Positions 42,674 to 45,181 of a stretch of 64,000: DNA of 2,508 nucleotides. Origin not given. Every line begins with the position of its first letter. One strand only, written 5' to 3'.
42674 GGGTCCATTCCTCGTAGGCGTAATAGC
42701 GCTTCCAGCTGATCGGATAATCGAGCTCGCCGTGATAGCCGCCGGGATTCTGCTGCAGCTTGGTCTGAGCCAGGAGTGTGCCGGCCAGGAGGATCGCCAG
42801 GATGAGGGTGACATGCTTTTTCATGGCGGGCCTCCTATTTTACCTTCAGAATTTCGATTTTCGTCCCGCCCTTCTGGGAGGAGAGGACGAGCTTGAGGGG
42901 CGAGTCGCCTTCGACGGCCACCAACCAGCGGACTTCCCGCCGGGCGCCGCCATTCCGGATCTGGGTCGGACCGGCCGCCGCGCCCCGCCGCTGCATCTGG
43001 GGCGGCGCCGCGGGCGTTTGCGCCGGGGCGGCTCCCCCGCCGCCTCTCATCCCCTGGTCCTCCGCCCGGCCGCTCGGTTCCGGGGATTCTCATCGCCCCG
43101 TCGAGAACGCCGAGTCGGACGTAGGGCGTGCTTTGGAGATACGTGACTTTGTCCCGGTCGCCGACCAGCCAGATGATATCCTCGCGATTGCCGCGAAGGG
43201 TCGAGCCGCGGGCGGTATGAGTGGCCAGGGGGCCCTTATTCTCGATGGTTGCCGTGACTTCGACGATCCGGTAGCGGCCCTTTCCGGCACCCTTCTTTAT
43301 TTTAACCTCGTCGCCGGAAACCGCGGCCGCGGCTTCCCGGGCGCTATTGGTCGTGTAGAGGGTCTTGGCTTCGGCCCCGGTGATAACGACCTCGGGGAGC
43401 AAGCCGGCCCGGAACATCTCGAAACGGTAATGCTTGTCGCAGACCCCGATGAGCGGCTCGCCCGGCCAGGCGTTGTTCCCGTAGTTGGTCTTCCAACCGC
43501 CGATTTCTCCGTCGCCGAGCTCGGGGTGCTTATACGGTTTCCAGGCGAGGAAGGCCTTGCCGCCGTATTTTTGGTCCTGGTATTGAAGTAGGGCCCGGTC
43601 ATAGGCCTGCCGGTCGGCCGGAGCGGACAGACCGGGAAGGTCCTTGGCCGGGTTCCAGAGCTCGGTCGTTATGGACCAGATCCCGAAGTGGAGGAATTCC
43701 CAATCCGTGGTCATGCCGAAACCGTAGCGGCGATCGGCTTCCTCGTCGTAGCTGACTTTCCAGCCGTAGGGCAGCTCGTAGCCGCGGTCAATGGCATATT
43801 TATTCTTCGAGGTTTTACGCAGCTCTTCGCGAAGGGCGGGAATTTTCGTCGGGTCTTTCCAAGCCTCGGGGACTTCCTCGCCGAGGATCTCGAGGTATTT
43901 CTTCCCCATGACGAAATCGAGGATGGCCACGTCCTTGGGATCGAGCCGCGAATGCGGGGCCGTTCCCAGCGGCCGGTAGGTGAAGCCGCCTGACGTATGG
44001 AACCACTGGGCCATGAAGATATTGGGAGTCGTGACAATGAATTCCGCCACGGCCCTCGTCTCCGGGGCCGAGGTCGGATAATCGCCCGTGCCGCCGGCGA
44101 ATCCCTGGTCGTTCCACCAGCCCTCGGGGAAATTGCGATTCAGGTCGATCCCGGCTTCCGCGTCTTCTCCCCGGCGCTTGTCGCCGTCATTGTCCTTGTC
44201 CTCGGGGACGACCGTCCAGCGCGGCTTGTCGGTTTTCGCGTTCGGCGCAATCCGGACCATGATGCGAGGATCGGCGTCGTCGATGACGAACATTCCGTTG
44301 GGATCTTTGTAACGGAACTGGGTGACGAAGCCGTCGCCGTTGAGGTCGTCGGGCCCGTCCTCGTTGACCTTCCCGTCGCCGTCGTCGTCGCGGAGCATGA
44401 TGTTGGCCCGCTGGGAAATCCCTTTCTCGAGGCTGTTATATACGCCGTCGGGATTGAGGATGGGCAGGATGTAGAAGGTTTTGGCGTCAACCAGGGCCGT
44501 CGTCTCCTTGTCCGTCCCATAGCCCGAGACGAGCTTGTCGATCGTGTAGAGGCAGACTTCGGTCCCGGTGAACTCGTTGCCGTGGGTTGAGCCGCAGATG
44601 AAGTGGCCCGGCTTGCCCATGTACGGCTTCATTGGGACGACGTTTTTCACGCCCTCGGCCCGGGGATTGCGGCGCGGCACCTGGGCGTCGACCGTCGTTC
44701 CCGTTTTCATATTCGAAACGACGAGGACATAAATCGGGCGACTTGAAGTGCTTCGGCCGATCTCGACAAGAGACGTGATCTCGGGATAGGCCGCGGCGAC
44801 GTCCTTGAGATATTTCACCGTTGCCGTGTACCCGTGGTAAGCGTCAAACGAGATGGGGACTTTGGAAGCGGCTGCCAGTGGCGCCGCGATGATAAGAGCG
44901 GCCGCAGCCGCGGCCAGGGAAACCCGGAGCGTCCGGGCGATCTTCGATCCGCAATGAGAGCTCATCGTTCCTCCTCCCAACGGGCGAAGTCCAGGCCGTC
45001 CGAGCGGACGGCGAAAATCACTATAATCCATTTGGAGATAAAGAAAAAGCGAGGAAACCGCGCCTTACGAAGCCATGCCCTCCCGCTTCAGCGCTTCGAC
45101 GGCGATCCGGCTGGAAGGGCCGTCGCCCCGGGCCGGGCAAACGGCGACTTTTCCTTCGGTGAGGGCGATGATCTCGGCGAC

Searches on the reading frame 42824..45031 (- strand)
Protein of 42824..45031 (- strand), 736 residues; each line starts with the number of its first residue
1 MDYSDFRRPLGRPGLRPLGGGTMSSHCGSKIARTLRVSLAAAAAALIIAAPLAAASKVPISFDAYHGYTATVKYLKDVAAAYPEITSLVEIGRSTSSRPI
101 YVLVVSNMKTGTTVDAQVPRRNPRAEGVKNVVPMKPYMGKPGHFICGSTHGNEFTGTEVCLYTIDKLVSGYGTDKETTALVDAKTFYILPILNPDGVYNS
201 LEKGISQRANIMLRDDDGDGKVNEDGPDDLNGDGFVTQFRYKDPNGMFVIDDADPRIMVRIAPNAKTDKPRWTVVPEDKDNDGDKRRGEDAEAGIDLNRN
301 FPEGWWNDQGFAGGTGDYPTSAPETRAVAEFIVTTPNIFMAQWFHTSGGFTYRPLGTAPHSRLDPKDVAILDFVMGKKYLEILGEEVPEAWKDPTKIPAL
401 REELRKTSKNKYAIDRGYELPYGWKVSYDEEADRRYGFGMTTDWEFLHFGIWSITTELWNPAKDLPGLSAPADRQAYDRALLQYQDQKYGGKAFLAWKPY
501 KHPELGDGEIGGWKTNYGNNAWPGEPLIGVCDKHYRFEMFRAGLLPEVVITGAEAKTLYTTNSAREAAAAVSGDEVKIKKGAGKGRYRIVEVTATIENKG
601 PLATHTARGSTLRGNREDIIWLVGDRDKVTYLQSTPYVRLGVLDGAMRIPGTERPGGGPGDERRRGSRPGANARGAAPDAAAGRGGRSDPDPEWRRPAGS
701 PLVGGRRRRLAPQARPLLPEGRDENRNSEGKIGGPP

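Call 59: search_protein_families(library=pfam, proteins=[window:42824-45031:-], max_evalue=0.00001)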
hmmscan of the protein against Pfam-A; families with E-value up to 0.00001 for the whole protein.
window:42824-45031:- (736 aa): 1 family
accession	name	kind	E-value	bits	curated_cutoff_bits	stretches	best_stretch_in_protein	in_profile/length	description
PF00246.29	Peptidase_M14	-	5.5e-40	138.2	21.6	2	72-204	2-110/286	Zinc carboxypeptidase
